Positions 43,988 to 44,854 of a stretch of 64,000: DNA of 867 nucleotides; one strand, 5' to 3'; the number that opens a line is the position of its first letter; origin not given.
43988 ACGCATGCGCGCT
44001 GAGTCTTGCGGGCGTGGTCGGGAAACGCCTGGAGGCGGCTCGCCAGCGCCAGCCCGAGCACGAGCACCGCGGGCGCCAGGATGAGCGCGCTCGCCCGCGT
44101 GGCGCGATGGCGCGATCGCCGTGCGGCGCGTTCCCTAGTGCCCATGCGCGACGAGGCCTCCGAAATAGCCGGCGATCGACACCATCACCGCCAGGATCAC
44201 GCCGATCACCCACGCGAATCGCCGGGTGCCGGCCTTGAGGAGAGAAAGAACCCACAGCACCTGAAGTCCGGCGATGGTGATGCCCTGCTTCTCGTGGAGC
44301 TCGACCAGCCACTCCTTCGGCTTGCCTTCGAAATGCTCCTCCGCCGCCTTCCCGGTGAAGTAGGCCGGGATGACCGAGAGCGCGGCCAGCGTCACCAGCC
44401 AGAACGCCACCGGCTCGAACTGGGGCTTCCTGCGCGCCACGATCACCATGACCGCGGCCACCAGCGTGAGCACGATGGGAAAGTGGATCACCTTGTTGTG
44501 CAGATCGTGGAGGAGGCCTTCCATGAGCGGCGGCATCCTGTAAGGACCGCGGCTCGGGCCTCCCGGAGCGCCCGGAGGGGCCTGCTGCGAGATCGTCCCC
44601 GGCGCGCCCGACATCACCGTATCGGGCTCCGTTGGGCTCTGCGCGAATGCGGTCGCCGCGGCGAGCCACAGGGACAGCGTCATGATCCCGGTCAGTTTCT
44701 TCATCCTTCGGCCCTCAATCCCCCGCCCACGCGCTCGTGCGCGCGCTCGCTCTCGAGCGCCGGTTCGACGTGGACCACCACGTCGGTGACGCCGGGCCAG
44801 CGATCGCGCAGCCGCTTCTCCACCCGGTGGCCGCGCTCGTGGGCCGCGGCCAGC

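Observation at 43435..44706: Pentaheme cytochrome c overlapping a His-rich 3-TM protein, a candidate membrane electron-entry module next to the nos locus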

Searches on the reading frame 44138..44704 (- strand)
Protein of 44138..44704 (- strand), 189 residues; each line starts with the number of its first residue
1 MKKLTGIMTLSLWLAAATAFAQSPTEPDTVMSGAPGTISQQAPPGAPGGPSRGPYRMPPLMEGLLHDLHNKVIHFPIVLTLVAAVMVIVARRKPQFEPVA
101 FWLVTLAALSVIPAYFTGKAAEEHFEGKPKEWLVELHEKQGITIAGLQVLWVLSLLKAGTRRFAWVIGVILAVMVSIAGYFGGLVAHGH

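Call 4: search_protein_families(library=pfam, max_evalue=0.01, proteins=[window:44138-44704:-])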
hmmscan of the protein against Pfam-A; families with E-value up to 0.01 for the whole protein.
seq(189 aa): 3 families
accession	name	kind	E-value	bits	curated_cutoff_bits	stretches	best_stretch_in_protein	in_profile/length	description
PF09990.14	DUF2231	-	3e-08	34.3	26.4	1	66-187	2-131/139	Predicted membrane protein (DUF2231)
PF11992.13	TgpA_N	-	0.00021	20.8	30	1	77-179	25-118/333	TgpA N-terminal domain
PF16504.10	SP24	-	0.0081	16.6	30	0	71-175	11-104/147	Putative virion membrane protein of plant and insect virus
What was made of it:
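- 44135..44704 (-): DUF2231 membrane protein, 189 aa: signal peptide, low-complexity linker, four TM helices, and conserved His residues at the periplasmic helix ends. PF09990 E 3e-8 (call 4).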

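Call 6: search_protein_families(library=ncbifam, max_evalue=0.01, proteins=[window:44138-44704:-])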
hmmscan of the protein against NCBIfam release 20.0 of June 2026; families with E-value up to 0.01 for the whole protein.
seq(189 aa): 1 family
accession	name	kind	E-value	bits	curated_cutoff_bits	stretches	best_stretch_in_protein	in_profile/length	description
NF050061.1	DisulBndDbaCampy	equivalog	0.0074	16.1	90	1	77-117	6-43/55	disulfide bond formation protein Dba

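Call 7: find_homologous_proteins(query=window:44138-44704:-)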
Query seq(189 aa) (189 aa): 37 proteins with E <= 0.001 among 698 candidates.
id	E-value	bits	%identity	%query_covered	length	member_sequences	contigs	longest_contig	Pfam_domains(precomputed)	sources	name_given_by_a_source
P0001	1.8e-116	405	97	100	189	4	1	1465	PF09990.15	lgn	-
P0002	5.1e-93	328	77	100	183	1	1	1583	PF09990.15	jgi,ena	-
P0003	3.5e-89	316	79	100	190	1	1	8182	PF09990.15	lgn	-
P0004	9.0e-85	301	73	100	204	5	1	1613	PF09990.15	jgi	-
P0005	1.2e-81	291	71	100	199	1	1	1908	PF09990.15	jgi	jgi:uncharacterized membrane protein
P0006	1.3e-77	278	76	87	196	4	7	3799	PF09990.15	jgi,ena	-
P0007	1.8e-68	248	82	72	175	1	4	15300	PF09990.15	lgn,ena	-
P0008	7.3e-68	246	72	86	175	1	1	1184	PF09990.15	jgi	jgi:uncharacterized membrane protein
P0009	4.8e-67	243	79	76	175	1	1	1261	PF09990.15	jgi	jgi:uncharacterized membrane protein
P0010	6.1e-65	237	68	87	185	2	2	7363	PF09990.15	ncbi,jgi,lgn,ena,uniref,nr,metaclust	ncbi:MAG: hypothetical protein E6K80_06495 [Candidatus Eisenbacteria bacterium]|uniref:DUF2231 domai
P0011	2.4e-64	235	65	90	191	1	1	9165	PF09990.15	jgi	jgi:uncharacterized membrane protein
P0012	3.9e-63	231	61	100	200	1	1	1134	PF09990.15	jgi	jgi:uncharacterized membrane protein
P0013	1.0e-62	229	71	84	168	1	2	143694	PF09990.15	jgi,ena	jgi:uncharacterized membrane protein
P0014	1.2e-62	229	67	85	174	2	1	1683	-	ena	-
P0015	7.0e-62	227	65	87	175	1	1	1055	PF09990.15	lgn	-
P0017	3.0e-61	224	66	86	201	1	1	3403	PF09990.15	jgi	-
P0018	4.3e-61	224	66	86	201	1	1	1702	PF09990.15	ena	-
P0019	9.1e-61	223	61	94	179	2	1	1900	PF09990.15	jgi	jgi:uncharacterized membrane protein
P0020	2.8e-60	221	64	86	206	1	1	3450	PF09990.15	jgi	jgi:uncharacterized membrane protein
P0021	4.0e-60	221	75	71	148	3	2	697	PF09990.15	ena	-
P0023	6.4e-60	220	64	86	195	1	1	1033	PF09990.15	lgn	-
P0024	1.8e-58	215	70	71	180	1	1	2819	PF09990.15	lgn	-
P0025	3.1e-58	215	68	76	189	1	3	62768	PF09990.15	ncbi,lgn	-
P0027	1.9e-56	209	66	73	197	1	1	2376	PF09990.15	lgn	-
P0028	2.9e-55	205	61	79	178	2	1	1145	PF09990.15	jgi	jgi:uncharacterized membrane protein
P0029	3.4e-55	205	57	93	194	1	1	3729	PF09990.15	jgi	jgi:uncharacterized membrane protein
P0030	7.8e-51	191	59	86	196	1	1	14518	PF09990.15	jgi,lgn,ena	-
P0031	1.4e-50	190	57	82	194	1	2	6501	PF09990.15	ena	-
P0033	3.0e-50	189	57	96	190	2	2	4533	PF09990.15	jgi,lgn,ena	-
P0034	5.4e-45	172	55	77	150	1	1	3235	PF09990.15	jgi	jgi:uncharacterized membrane protein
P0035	3.2e-43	166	47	85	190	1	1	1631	PF09990.15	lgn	-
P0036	5.6e-34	136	46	76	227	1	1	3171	PF09990.15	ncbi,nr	ncbi:MAG TPA: DUF2231 domain-containing protein [Candidatus Limnocylindria bacterium]|nr:DUF2231 dom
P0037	2.1e-23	101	42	71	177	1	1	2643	PF09990.15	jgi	jgi:uncharacterized membrane protein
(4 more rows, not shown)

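Call 9: find_encoding_contigs(protein=P0013, flank=10000, max_places=3)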
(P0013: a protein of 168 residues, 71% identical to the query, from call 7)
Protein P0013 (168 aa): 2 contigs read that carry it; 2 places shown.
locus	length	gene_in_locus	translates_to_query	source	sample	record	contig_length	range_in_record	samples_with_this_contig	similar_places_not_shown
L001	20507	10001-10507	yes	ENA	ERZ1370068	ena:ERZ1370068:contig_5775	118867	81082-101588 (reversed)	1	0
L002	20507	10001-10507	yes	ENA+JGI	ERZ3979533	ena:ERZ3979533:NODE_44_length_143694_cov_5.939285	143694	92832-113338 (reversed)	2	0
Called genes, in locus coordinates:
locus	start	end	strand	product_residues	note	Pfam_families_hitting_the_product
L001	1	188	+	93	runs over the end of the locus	PF00072:Response_reg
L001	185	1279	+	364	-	PF00158:Sigma54_activat, PF13191:AAA_16 (weak), PF14532:Sigma54_activ_2, PF00004:AAA (weak), PF07724:AAA_2, PF07728:AAA_5 (weak), PF25601:AAA_lid_14, PF02954:HTH_8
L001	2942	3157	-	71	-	-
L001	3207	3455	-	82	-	-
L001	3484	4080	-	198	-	PF11854:MtrB_PioB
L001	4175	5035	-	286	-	PF11854:MtrB_PioB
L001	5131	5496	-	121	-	PF09699:Paired_CXXCH_1, PF14522:Cytochrome_C7 (faint), PF14537:Cytochrom_c3_2 (faint), PF09699:Paired_CXXCH_1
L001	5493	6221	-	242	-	-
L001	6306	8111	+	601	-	PF02629:CoA_binding, PF13380:CoA_binding_2, PF13607:Succ_CoA_lig, PF19045:Ligase_CoA_2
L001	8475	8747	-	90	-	-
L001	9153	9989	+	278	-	PF01545:Cation_efflux, PF16916:ZT_dimer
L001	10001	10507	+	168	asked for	PF09990:DUF2231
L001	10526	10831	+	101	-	PF02597:ThiS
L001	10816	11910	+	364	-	PF15902:Sortilin-Vps10 (faint), PF02012:BNR (faint)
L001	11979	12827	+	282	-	PF02129:Peptidase_S15, PF01738:DLH, PF12697:Abhydrolase_6 (weak), PF00326:Peptidase_S9 (weak)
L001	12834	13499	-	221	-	PF00733:Asn_synthase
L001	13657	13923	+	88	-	-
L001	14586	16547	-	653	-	PF02366:PMT, PF13231:PMT_2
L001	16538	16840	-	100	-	-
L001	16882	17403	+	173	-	-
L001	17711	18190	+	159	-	-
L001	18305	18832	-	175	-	PF01292:Ni_hydr_CYTB (weak)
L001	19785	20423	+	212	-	-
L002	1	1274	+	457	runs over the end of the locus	PF00072:Response_reg, PF13191:AAA_16 (weak), PF00158:Sigma54_activat, PF14532:Sigma54_activ_2, PF07724:AAA_2, PF07728:AAA_5, PF25601:AAA_lid_14, PF02954:HTH_8, +1 more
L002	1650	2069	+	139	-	-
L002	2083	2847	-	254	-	PF00034:Cytochrom_C, PF13442:Cytochrome_CBB3, PF00034:Cytochrom_C, PF13442:Cytochrome_CBB3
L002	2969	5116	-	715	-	PF11854:MtrB_PioB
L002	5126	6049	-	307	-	PF14522:Cytochrome_C7 (faint), PF14537:Cytochrom_c3_2 (faint), PF22113:Mtrc-MtrF_II-IV_dom (faint), PF22678:Cytochrom_c_NrfB-like (faint), PF09699:Paired_CXXCH_1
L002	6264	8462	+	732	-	PF02629:CoA_binding, PF13380:CoA_binding_2, PF13607:Succ_CoA_lig, PF19045:Ligase_CoA_2, PF13549:ATP-grasp_5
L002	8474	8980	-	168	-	-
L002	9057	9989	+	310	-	PF01545:Cation_efflux, PF16916:ZT_dimer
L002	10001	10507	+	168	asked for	PF09990:DUF2231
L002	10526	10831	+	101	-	PF02597:ThiS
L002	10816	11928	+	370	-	PF02012:BNR (faint), PF15902:Sortilin-Vps10 (weak)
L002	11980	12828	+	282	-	PF02129:Peptidase_S15, PF01738:DLH, PF12697:Abhydrolase_6 (weak), PF00326:Peptidase_S9 (weak)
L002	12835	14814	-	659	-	PF13522:GATase_6, PF13537:GATase_7, PF00733:Asn_synthase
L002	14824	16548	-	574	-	PF02366:PMT, PF13231:PMT_2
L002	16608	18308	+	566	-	-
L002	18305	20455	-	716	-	PF09699:Paired_CXXCH_1 (faint), PF14522:Cytochrome_C7 (faint), PF14537:Cytochrom_c3_2 (faint), PF02085:Cytochrom_CIII (faint), PF01292:Ni_hydr_CYTB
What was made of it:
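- A related contig has MtrB/PioB-type and CbcL-like genes nearby (call 9).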

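Call 10: find_encoding_contigs(protein=P0025, flank=10000, max_places=3)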
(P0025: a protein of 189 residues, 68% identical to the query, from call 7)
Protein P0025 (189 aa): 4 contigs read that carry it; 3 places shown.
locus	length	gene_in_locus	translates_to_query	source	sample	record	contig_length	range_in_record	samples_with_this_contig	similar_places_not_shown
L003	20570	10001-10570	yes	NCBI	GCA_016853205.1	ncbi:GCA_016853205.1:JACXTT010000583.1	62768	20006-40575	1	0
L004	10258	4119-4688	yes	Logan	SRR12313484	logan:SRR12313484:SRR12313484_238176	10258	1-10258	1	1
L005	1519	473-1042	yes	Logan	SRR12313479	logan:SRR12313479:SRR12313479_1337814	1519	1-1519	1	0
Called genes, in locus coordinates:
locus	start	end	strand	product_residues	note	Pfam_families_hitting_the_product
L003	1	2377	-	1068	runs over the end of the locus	PF08471:Ribonuc_red_2_N, PF02867:Ribonuc_red_lgC, PF12637:TSCPD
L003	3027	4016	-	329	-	PF26549:Tricorn_N (faint), PF07676:PD40 (weak), PF26550:Tricorn_2nd (weak), PF07676:PD40 (weak)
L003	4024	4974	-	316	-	PF26549:Tricorn_N (faint), PF07676:PD40 (weak)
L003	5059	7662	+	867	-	PF08309:LVIVD (faint), PF13620:CarboxypepD_reg (weak), PF13715:CarbopepD_reg_2 (faint), PF13620:CarboxypepD_reg (weak), PF13860:FlgD_ig (weak)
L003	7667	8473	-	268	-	PF13489:Methyltransf_23, PF01209:Ubie_methyltran, PF13847:Methyltransf_31, PF08241:Methyltransf_11, PF08242:Methyltransf_12, PF13649:Methyltransf_25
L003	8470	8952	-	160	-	-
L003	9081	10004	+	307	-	PF01545:Cation_efflux, PF16916:ZT_dimer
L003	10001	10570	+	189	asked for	PF09990:DUF2231 (weak)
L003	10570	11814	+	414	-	PF00999:Na_H_Exchanger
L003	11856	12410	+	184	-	-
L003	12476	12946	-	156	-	-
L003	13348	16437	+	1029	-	PF01979:Amidohydro_1, PF07969:Amidohydro_3, PF01979:Amidohydro_1, PF07969:Amidohydro_3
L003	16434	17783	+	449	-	PF01979:Amidohydro_1, PF07969:Amidohydro_3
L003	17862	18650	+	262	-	PF00903:Glyoxalase, PF18029:Glyoxalase_6 (weak), PF22677:Ble-like_N (faint), PF00903:Glyoxalase (weak), PF18029:Glyoxalase_6 (weak)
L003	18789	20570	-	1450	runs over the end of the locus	PF06832:BiPBP_C (faint), PF08940:DUF1918 (faint), PF13573:SprB, PF17210:SdrD_B (faint), PF18962:Por_Secre_tail (faint), PF13573:SprB, PF13860:FlgD_ig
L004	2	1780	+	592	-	?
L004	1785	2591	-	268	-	PF13489:Methyltransf_23, PF01209:Ubie_methyltran, PF13847:Methyltransf_31, PF08241:Methyltransf_11, PF08242:Methyltransf_12, PF13649:Methyltransf_25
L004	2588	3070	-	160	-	-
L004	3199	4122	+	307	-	PF01545:Cation_efflux, PF16916:ZT_dimer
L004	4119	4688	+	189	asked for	PF09990:DUF2231 (weak)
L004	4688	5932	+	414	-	PF00999:Na_H_Exchanger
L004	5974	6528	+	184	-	-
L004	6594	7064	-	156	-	-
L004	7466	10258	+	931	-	?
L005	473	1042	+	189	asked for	PF09990:DUF2231 (weak)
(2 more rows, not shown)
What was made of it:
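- The cytochrome is dispensable for the CDF-DUF2231 pair (calls 9, 10).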

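Call 11: find_encoding_contigs(protein=P0007, flank=10000, max_places=3)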
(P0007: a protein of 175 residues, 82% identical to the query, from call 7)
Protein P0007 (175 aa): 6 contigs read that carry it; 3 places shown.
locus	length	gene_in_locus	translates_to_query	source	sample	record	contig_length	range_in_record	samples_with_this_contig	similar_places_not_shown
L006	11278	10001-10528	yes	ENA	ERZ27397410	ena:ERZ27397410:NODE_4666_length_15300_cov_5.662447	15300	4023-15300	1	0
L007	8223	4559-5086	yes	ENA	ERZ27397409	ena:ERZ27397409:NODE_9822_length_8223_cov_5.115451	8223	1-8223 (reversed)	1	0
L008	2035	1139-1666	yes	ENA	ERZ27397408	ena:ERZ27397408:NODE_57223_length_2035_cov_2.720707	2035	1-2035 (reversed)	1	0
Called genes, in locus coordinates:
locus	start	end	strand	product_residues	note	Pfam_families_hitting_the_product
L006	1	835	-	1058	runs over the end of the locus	PF08471:Ribonuc_red_2_N, PF02867:Ribonuc_red_lgC, PF12637:TSCPD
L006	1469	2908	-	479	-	PF05787:PhoX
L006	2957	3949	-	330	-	PF07676:PD40 (faint), PF26549:Tricorn_N (faint), PF26550:Tricorn_2nd (faint)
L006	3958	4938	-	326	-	PF26549:Tricorn_N (faint), PF26550:Tricorn_2nd (faint), PF07676:PD40 (weak)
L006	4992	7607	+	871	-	PF08309:LVIVD (faint), PF13620:CarboxypepD_reg, PF13715:CarbopepD_reg_2 (weak), PF13860:FlgD_ig (weak)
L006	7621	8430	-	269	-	PF01209:Ubie_methyltran, PF13489:Methyltransf_23, PF13847:Methyltransf_31, PF08241:Methyltransf_11, PF08242:Methyltransf_12, PF13649:Methyltransf_25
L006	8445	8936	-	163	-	-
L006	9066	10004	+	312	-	PF01545:Cation_efflux, PF16916:ZT_dimer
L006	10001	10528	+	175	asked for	PF09990:DUF2231 (weak)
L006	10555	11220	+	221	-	PF22113:Mtrc-MtrF_II-IV_dom (faint), PF14522:Cytochrome_C7 (faint), PF09699:Paired_CXXCH_1 (faint), PF13435:Cytochrome_C554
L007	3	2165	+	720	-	?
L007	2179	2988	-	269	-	PF01209:Ubie_methyltran, PF13489:Methyltransf_23, PF13847:Methyltransf_31, PF08241:Methyltransf_11, PF08242:Methyltransf_12, PF13649:Methyltransf_25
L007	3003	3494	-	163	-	-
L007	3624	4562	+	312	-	PF01545:Cation_efflux, PF16916:ZT_dimer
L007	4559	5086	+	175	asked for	PF09990:DUF2231 (weak)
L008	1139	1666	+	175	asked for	PF09990:DUF2231 (weak)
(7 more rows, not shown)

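Call 12: find_encoding_contigs(protein=P0030, flank=10000, max_places=3)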
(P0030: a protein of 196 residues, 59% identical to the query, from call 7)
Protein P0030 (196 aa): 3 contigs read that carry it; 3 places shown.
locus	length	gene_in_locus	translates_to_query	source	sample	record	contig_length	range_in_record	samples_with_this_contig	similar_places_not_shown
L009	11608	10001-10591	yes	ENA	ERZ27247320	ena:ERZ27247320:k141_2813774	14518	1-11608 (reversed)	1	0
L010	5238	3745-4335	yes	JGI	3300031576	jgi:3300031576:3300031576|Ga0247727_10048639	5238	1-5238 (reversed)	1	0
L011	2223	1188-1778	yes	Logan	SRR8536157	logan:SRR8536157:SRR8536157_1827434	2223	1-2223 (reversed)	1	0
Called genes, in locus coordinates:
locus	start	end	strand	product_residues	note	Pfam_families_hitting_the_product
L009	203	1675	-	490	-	PF05787:PhoX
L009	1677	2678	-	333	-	PF26550:Tricorn_2nd (faint), PF26549:Tricorn_N (faint), PF07676:PD40 (weak)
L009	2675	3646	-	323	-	PF26549:Tricorn_N (faint), PF26550:Tricorn_2nd (faint), PF07676:PD40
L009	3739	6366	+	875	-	PF08309:LVIVD (weak), PF13715:CarbopepD_reg_2 (faint), PF13620:CarboxypepD_reg (weak), PF13860:FlgD_ig (weak)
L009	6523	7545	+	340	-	PF01212:Beta_elim_lyase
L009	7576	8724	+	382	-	PF01571:GCV_T, PF08669:GCV_T_C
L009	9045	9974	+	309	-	PF01545:Cation_efflux, PF16916:ZT_dimer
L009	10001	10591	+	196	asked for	PF09990:DUF2231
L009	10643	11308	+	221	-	PF22113:Mtrc-MtrF_II-IV_dom (weak), PF14522:Cytochrome_C7 (faint), PF14537:Cytochrom_c3_2 (faint), PF09699:Paired_CXXCH_1 (faint), PF13435:Cytochrome_C554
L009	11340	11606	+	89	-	?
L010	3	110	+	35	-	?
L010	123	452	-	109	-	PF00582:Usp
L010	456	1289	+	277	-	PF01212:Beta_elim_lyase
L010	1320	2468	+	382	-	PF01571:GCV_T, PF08669:GCV_T_C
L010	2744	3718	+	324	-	PF01545:Cation_efflux, PF16916:ZT_dimer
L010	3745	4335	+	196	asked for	PF09990:DUF2231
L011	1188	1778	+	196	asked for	PF09990:DUF2231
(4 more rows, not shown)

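Call 19: find_related_loci(query=A1, collection=genome_contigs, flank=10000)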
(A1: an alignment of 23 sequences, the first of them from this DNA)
Query A1 (189 aa) in genome_contigs; peptide patterns used: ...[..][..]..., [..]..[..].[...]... (x = any residue, [..] = any of these).
151 stretches matched a pattern; 76 encode a relative of the query (tblastn E <= 1e-3); 76 distinct loci.
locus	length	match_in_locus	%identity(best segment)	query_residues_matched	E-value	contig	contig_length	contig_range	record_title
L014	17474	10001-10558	45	3-189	8e-45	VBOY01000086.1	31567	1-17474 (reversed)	MAG: Candidatus Eisenbacteria bacterium isolate WS_8 14_1009_16_40cm_scaffold_7630, whole genome shotgun sequence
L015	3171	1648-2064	45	47-185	2e-31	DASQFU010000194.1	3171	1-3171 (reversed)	MAG TPA_asm: Candidatus Limnocylindria bacterium isolate SMAG_U11788 k141_924431, whole genome shotgun sequence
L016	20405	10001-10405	42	54-188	2e-29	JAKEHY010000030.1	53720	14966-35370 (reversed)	MAG: Candidatus Zixiibacteriota bacterium isolate PMV_8.32 PMV_8.32.k101_689542, whole genome shotgun sequence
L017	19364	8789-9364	30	3-187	7e-29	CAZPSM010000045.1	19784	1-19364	MAG TPA_asm: uncultured Hyphomicrobiales bacterium isolate binchicken_co135_216 genome assembly, contig: NODE_4485_lengt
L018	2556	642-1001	38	68-187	5e-29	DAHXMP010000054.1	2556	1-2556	MAG TPA_asm: Bacteroidetes bacterium isolate clean1621 k141_1691833, whole genome shotgun sequence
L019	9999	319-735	47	50-188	1e-28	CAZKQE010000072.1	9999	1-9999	MAG TPA_asm: uncultured bacterium isolate SRP287453_co1_29 genome assembly, contig: NODE_12920_length_9999_cov_8.778761,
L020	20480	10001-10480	36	28-188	1e-28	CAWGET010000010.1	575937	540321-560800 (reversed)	MAG: uncultured Melioribacteraceae bacterium isolate MFD01721.bin.1.80 genome assembly, contig: contig_9415, whole genom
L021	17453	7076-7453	37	62-187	5e-28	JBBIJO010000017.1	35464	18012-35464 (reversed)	MAG: Ignavibacteria bacterium isolate RSF170216_bin_164 NODE_1394_length_35464_cov_20.609167, whole genome shotgun seque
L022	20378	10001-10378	37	62-187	2e-27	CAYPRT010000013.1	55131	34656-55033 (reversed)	MAG TPA_asm: uncultured Hyphomicrobiales bacterium isolate binchicken_co30_98 genome assembly, contig: NODE_593_length_5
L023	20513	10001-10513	30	22-187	2e-26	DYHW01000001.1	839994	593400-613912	MAG TPA_asm: Melioribacter sp. isolate DR5_37_169 Afr_mines_DR5_1_length_839994_cov_72_864507, whole genome shotgun sequ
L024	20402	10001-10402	38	54-188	6e-26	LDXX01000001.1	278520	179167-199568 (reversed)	MAG: Candidatus Kryptonium thompsonii isolate JGI-4 2599192407, whole genome shotgun sequence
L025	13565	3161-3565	43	54-188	1e-25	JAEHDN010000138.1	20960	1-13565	MAG: Candidatus Eisenbacteria bacterium isolate EFPC_51 k127_6528770, whole genome shotgun sequence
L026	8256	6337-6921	30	1-187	1e-25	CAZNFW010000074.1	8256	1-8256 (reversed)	MAG TPA_asm: uncultured Melioribacter sp. isolate binchicken_co30_13 genome assembly, contig: NODE_5145_length_8256_cov_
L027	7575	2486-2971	36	32-187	4e-25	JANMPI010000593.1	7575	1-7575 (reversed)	MAG: Acidobacteriota bacterium isolate OTE_51_metabat_485 OTE_51_k141_4769285, whole genome shotgun sequence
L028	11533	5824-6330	32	14-187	6e-25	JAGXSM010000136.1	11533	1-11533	MAG: Melioribacter sp. isolate CROMO_A_200 c_000000564306, whole genome shotgun sequence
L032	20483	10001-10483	37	26-187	5e-24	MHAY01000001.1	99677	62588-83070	MAG: Ignavibacteria bacterium RIFOXYC2_FULL_35_21 rifoxyc2_full_scaffold_100, whole genome shotgun sequence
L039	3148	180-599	33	47-187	5e-23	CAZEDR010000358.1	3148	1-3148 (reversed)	MAG TPA_asm: uncultured Melioribacter sp. isolate binchicken_co266_106 genome assembly, contig: NODE_83111_length_3148_c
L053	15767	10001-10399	38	54-187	9e-20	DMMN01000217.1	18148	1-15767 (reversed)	MAG TPA_asm: Bacteroidetes bacterium isolate UBA10030 contig_23249, whole genome shotgun sequence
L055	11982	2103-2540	31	41-187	3e-19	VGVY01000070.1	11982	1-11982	MAG: Ignavibacteria bacterium isolate K_DeepCast_100m_m2_176 K_DeepCast_100m_m2_176_Ga0194127_10007528, whole genome sho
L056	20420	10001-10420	32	47-187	4e-21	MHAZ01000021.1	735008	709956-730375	MAG: Stygiobacter sp. RIFOXYC2_FULL_38_25 rifoxyc2_full_scaffold_9, whole genome shotgun sequence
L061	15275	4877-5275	38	54-187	4e-18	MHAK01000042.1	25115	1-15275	MAG: Ignavibacteria bacterium RIFCSPLOWO2_12_FULL_56_21 rifcsplowo2_12_scaffold_1908, whole genome shotgun sequence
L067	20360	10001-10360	33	68-187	4e-17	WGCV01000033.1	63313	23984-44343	MAG: Melioribacteraceae bacterium isolate S145_16 k151_219375, whole genome shotgun sequence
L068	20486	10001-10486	28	28-187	2e-16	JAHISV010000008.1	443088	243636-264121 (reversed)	MAG: Bacteroidetes bacterium isolate MM_PC_MetaG.mb.19 MM_PC_MetaG.mb.19_k141_1082533, whole genome shotgun sequence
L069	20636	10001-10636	27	1-187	3e-16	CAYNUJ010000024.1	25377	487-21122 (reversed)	MAG TPA_asm: uncultured Melioribacteraceae bacterium isolate SRP216583_co1_164 genome assembly, contig: NODE_1391_length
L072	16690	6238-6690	30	36-187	2e-15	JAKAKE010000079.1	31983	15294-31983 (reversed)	MAG: Bacteroidetes bacterium isolate WY4.bin46 NODE_1634_length_31983_cov_2.180782, whole genome shotgun sequence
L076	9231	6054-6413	37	68-187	4e-14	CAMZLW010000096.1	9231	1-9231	uncultured Ignavibacteriales bacterium isolate RB_MAG_00003 genome assembly, contig: RB_MAG_00003_000000000030, whole ge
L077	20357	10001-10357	35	69-187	1e-13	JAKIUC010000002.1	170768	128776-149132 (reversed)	MAG: Melioribacteraceae bacterium isolate D96SM.bin.9 NODE_22_length_170768_cov_5.630259, whole genome shotgun sequence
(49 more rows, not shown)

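Call 23: predict_structure(alignment_id=A1)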
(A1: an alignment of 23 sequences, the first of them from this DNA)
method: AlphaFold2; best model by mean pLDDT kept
length: 189 residues; sequences in the alignment: 23
mean_pLDDT: 76.2   pTM: 0.62
mean pLDDT of the five models: 76.2, 75.7, 73.5, 72.8, 71.8
residues with pLDDT >= 90: 61; 70-90: 67; 50-70: 32; < 50: 29
segments of 3 or more residues with pLDDT < 50: 22-49
pLDDT, mean of each block of 10 residues (from residue 1): 73 71 45 42 46 55 59 83 96 95 95 77 79 87 93 91 92 90 77
secondary structure, 60 per line:
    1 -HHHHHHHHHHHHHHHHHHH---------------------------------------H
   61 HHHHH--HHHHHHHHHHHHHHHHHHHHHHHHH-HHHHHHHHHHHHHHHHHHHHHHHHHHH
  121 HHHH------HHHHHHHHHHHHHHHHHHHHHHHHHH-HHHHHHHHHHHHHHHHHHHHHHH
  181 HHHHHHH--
elements in order: H2-20 H60-65 H68-92 H94-124 H131-156 H158-187
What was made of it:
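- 44135..44704 (-): AF2 model: pLDDT 76, helices 68-92, 94-124, 131-156, 158-187 (call 23).
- Checked: Topology: AlphaFold2 (pLDDT 76) gives an N-terminal signal helix plus four TM helices (68-92, 94-124, 131-156, 158-187), not three (call 23).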
